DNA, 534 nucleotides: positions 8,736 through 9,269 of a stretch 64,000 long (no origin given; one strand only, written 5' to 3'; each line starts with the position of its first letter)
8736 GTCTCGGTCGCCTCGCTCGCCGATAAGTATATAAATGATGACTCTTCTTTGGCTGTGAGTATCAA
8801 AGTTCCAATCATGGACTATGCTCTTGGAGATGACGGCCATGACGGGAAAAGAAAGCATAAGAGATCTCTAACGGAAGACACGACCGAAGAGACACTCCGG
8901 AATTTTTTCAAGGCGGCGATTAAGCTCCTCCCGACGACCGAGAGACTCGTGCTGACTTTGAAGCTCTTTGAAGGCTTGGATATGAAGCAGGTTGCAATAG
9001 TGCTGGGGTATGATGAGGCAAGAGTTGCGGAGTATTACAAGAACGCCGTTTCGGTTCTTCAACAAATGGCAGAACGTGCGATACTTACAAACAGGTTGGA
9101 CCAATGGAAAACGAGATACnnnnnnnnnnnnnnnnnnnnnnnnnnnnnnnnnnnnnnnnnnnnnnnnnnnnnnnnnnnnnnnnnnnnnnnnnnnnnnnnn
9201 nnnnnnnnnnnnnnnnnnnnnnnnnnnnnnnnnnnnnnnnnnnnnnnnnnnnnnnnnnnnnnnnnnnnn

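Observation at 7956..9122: HDOD domain fused to a sigma-70 region-4-like HTH, translationally coupled to fliA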

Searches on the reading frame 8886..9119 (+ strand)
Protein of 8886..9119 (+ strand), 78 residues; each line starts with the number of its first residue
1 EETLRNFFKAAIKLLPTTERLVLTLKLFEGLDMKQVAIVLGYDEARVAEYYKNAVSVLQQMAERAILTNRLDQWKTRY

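Call 18: find_homologous_proteins(query=A2, max_evalue=0.001)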
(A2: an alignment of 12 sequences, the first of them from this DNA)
Query A2 (12 sequences) (78 aa, profile of the alignment): 20 proteins with E <= 0.001 among 582 candidates.
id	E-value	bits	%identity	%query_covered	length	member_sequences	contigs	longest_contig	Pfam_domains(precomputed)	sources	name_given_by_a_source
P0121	9.3e-40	152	79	97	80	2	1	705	-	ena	-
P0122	2.2e-39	151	81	100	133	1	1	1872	-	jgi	jgi:RNA polymerase sigma factor (sigma-70 family)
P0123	5.3e-33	131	71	100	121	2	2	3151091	-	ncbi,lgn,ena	-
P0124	1.1e-11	62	37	69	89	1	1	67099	PF04545.23,PF08281.19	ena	-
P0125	1.3e-11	62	37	69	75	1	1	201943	PF04545.23,PF08281.19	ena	-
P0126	1.3e-11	62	37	69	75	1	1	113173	PF04545.23,PF08281.19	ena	-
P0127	3.1e-11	61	38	81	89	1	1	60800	PF04545.23,PF08281.19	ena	-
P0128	3.1e-11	61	39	69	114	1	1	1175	PF04545.23,PF08281.19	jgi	-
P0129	4.7e-11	60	37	67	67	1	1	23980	PF04545.23,PF08281.19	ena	-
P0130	3.1e-10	58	40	58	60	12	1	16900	PF04545.23,PF08281.19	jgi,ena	jgi:RNA polymerase sigma factor for flagellar operon FliA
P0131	4.5e-10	57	38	71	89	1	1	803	PF04545.23,PF08281.19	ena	-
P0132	5.0e-10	57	38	81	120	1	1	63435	PF04545.23,PF08281.19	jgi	jgi:RNA polymerase sigma factor FliA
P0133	6.0e-10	57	38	71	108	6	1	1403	PF04545.23,PF08281.19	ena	-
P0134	8.2e-10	56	38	71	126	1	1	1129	PF04545.23,PF08281.19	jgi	jgi:RNA polymerase sigma factor for flagellar operon FliA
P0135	9.4e-10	56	40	58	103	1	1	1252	PF04545.23,PF08281.19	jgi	jgi:RNA polymerase sigma factor for flagellar operon FliA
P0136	3.5e-9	54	35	67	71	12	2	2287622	PF04545.23,PF08281.19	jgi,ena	jgi:RNA polymerase sigma factor for flagellar operon FliA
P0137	4.2e-9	54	37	63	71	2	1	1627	PF04545.23,PF08281.19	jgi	jgi:RNA polymerase sigma factor for flagellar operon FliA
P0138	5.8e-9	54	37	67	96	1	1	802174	PF04545.23,PF08281.19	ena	-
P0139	1.7e-6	46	38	50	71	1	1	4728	PF04545.23,PF08281.19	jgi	jgi:RNA polymerase sigma factor for flagellar operon FliA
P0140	3.1e-6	45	38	60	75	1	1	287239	PF04545.23,PF08281.19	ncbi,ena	-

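Call 21: find_encoding_contigs(protein=P0136, flank=6000, max_places=3)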
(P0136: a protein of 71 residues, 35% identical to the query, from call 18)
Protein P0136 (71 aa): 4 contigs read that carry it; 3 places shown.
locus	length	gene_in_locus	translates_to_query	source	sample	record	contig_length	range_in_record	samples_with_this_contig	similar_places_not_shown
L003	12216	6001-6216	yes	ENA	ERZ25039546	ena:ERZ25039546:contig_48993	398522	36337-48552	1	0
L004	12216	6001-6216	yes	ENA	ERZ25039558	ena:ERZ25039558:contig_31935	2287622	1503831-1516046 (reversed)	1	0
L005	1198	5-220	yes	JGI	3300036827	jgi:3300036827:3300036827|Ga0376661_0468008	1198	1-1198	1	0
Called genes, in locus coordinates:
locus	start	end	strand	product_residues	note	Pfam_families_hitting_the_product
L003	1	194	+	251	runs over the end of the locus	PF00378:ECH_1, PF16113:ECH_2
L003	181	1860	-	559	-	PF01078:Mg_chelatase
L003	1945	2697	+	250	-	-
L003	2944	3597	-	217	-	PF01425:Amidase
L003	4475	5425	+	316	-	PF02899:Phage_int_SAM_1, PF00589:Phage_integrase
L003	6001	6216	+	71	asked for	PF08281:Sigma70_r4_2, PF04545:Sigma70_r4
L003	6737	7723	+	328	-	-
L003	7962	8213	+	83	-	-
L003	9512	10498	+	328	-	PF00318:Ribosomal_S2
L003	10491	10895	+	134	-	-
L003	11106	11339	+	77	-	PF00889:EF_TS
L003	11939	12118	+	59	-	-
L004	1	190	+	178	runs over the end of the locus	PF00378:ECH_1, PF16113:ECH_2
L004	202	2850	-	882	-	PF13541:ChlI, PF00158:Sigma54_activat (faint), PF01078:Mg_chelatase, PF07728:AAA_5 (weak), PF00493:MCM (weak), PF02481:DNA_processg_A, PF18306:LDcluster4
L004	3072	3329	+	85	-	-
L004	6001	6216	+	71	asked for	PF08281:Sigma70_r4_2, PF04545:Sigma70_r4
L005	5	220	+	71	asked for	PF08281:Sigma70_r4_2, PF04545:Sigma70_r4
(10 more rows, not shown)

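Call 22: find_encoding_contigs(protein=P0125, flank=6000, max_places=2)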
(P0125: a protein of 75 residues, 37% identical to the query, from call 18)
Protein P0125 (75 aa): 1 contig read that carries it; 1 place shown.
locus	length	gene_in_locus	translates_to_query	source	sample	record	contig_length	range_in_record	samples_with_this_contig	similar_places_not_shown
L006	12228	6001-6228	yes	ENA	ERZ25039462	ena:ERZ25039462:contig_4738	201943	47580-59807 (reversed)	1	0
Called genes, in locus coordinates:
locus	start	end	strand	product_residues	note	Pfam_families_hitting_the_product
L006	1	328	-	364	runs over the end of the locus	-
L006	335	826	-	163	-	PF00300:His_Phos_1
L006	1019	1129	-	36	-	-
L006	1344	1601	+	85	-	PF00034:Cytochrom_C, PF13442:Cytochrome_CBB3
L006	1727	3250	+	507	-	PF01078:Mg_chelatase, PF00158:Sigma54_activat (faint), PF07728:AAA_5 (faint), PF00493:MCM (weak)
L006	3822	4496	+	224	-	PF02481:DNA_processg_A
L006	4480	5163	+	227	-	PF02899:Phage_int_SAM_1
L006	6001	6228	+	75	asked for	PF08281:Sigma70_r4_2, PF04545:Sigma70_r4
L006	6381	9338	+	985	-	PF00318:Ribosomal_S2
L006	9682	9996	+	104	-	PF00889:EF_TS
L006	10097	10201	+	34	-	-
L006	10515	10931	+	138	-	PF00696:AA_kinase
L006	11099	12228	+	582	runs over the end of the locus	PF01765:RRF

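Call 31: search_solved_structures(query=A2, max_evalue=0.01, show_alignments=3)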
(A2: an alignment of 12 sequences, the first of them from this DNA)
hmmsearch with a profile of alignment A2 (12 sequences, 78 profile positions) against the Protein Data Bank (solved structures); distinct sequences matched with E-value up to 0.01: 16.
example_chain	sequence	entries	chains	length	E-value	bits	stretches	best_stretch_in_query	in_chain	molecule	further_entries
6pfj_A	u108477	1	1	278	1.1e-13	54.3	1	3-59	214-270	RNA polymerase sigma factor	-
6pfv_A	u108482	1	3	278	1.1e-13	54.3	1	3-59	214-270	RNA polymerase sigma factor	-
6pmi_F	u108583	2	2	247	3e-13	52.9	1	2-59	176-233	RNA polymerase sigma factor FliA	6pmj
7lq4_A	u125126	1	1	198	8.8e-12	48.2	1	2-60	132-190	WhiG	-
9wsf_A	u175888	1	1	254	5.2e-11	45.7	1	4-59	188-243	RNA polymerase sigma factor FliA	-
9wsm_F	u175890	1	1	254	5.4e-11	45.7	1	4-59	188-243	RNA polymerase sigma factor FliA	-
1rp3_A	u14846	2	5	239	5.7e-08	36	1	4-62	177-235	RNA polymerase sigma factor SIGMA-28 (FliA) | RNA polymerase sigma factor FliA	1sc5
8z6g_B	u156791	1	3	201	0.00053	23.3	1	7-47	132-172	RNA polymerase sigma factor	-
6in7_B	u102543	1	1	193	0.00057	23.2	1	7-43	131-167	RNA polymerase sigma-H factor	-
4nqw_A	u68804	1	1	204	0.00065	23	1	5-62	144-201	ECF RNA polymerase sigma factor SigK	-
8jzt_A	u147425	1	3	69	0.00081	22.7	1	12-61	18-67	RNA polymerase sigma factor SigF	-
6jhe_A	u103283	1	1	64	0.0011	22.2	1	3-49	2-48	ECF RNA polymerase sigma factor SigW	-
6dxo_A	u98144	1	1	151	0.0021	21.3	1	8-60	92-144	RNA polymerase ECF-subfamily sigma factor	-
3hug_A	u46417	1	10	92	0.0024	21.2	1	9-59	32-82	RNA polymerase sigma factor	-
2h27_A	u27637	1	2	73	0.0032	20.8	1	2-43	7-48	RNA polymerase Sigma E factor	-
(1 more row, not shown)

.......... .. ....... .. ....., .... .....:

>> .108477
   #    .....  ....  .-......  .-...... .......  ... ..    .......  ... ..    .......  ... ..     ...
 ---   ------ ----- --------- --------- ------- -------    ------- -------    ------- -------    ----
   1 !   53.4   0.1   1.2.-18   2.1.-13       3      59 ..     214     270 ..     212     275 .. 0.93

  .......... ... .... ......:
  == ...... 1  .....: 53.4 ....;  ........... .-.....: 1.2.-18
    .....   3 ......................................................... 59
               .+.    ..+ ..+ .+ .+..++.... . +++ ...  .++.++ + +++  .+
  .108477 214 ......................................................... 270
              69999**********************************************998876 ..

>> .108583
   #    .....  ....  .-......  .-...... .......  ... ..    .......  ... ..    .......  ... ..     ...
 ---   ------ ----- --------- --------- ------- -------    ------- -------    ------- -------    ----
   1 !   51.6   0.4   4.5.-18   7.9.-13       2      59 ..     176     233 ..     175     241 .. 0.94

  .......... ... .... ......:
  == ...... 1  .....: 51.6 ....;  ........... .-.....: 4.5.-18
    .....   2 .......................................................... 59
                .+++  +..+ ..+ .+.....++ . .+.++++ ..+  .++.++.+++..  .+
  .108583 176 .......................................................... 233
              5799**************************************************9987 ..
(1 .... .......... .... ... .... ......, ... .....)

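Call 62: predict_structure(alignment_id=A2)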
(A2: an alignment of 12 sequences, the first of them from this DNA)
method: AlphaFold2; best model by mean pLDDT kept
length: 78 residues; sequences in the alignment: 12
mean_pLDDT: 86.1   pTM: 0.70
mean pLDDT of the five models: 86.1, 84.1, 83.8, 83.0, 81.2
residues with pLDDT >= 90: 43; 70-90: 25; 50-70: 9; < 50: 1
segments of 3 or more residues with pLDDT < 50: none
pLDDT, mean of each block of 10 residues (from residue 1): 79 91 92 95 96 93 80 57
secondary structure, 60 per line:
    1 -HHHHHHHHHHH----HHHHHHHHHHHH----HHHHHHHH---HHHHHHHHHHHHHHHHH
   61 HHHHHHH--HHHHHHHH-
elements in order: H2-12 H17-28 H33-40 H44-67 H70-77

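Call 64: fold_search(model_id=the predicted structure, library=pdb)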
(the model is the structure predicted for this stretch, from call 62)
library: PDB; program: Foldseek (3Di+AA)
matches with E <= 10: 646; with E <= 0.001: 0
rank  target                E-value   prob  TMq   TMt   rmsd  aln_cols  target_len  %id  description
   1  9a50_A                1.0e-02  1.00  0.69  0.21   1.0        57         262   18  Integrative model of RPSB-RPOC by crosslinking MS and deep learning (released 2024-09-18)
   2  8jzt_C                1.1e-02  1.00  0.70  0.85   0.8        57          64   24  The sigF and anti-sigma factor complex (released 2024-10-16)
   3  8jzt_A                1.2e-02  1.00  0.68  0.92   0.8        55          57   24  The sigF and anti-sigma factor complex (released 2024-10-16)
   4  8jzt_E                1.2e-02  1.00  0.70  0.79   0.8        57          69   24  The sigF and anti-sigma factor complex (released 2024-10-16)
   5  5fgm                  1.3e-02  1.00  0.68  0.81   1.1        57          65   24  Streptomyces coelicolor SigR region 4 (released 2016-03-02)
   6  9a7s_A                1.4e-02  1.00  0.76  0.24   1.4        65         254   25  Integrative model of RPSD-RPOB by crosslinking MS and deep learning (released 2024-09-18)
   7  6dv9_F                1.5e-02  1.00  0.74  0.34   0.8        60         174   25  Crystal structure of Mycobacterium tuberculosis transcription initiation complex(ECF sigma factor L) containing 5nt RN (released 2019-02-20)
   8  9wsf_A                1.6e-02  1.00  0.70  0.26   3.4        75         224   32  Crystal structure of Sigma28/FlgM complex from Pseudomonas aeruginosa at 1.95 Angstrom resolution (released 2026-02-25)
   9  3vfz_A                1.8e-02  1.00  0.69  0.86   1.1        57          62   21  Crystal structure of -35 promoter binding domain of SigD of Mycobacterium tuberculosis (released 2013-02-13)
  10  7lq4_A                2.5e-02  1.00  0.68  0.29   1.4        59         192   34  Rr (RsiG)2-(c-di-GMP)2-WhiG complex (released 2021-07-14)
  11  3hug_E                2.8e-02  1.00  0.72  0.76   1.1        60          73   25  Crystal structure of Mycobacterium tuberculosis anti-sigma factor RslA in complex with -35 promoter binding domain of  (released 2010-03-02)
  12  3hug_K                2.8e-02  1.00  0.71  0.78   1.2        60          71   25  Crystal structure of Mycobacterium tuberculosis anti-sigma factor RslA in complex with -35 promoter binding domain of  (released 2010-03-02)
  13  8x6g_H                3.0e-02  1.00  0.71  0.24   1.1        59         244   24  Cryo-EM structure of Staphylococcus aureus sigB-dependent RNAP-promoter open complex (released 2024-06-05)
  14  3vep_D                3.2e-02  1.00  0.73  0.83   1.0        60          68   22  Crystal structure of SigD4 in complex with its negative regulator RsdA (released 2013-02-13)
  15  2h27_D                3.2e-02  1.00  0.77  0.86   1.3        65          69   23  Crystal Structure of Escherichia coli SigmaE Region 4 Bound to its-35 Element DNA (released 2006-08-22)
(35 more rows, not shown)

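Call 65: find_encoding_contigs(protein=P0123, flank=5000, max_places=2)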
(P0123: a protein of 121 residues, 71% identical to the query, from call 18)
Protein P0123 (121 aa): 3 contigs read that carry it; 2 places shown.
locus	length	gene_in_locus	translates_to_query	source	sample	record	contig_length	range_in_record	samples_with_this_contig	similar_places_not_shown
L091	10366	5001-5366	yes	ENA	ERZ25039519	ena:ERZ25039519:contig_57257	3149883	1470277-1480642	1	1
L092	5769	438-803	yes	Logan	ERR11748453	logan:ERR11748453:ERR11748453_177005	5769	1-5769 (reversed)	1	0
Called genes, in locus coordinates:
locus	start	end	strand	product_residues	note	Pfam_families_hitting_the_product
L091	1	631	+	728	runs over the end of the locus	PF17191:RecG_wedge, PF01336:tRNA_anti-codon, PF00176:SNF2-rel_dom (weak), PF00270:DEAD, PF04851:ResIII, PF00271:Helicase_C, PF19833:RecG_dom3_C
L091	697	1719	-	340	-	PF01073:3Beta_HSD, PF01370:Epimerase, PF02719:Polysacc_synt_2, PF04321:RmlD_sub_bind, PF07993:NAD_binding_4 (faint), PF16363:GDP_Man_Dehyd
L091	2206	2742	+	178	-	PF03748:FliL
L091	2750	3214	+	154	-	PF00448:SRP54 (weak), PF02154:FliM (weak)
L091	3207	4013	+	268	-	PF06564:CBP_BcsQ, PF10609:ParA, PF13614:AAA_31, PF00142:Fer4_NifH (faint), PF01656:CbiA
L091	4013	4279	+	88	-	-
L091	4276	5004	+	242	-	PF04542:Sigma70_r2, PF08281:Sigma70_r4_2, PF04545:Sigma70_r4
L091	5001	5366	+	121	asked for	-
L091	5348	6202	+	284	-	PF08668:HDOD, PF01966:HD (weak)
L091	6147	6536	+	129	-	PF00691:OmpA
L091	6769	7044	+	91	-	PF00515:TPR_1 (faint)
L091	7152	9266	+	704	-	PF07715:Plug, PF00593:TonB_dep_Rec_b-barrel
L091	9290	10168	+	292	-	PF00892:EamA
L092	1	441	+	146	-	?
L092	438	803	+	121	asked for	-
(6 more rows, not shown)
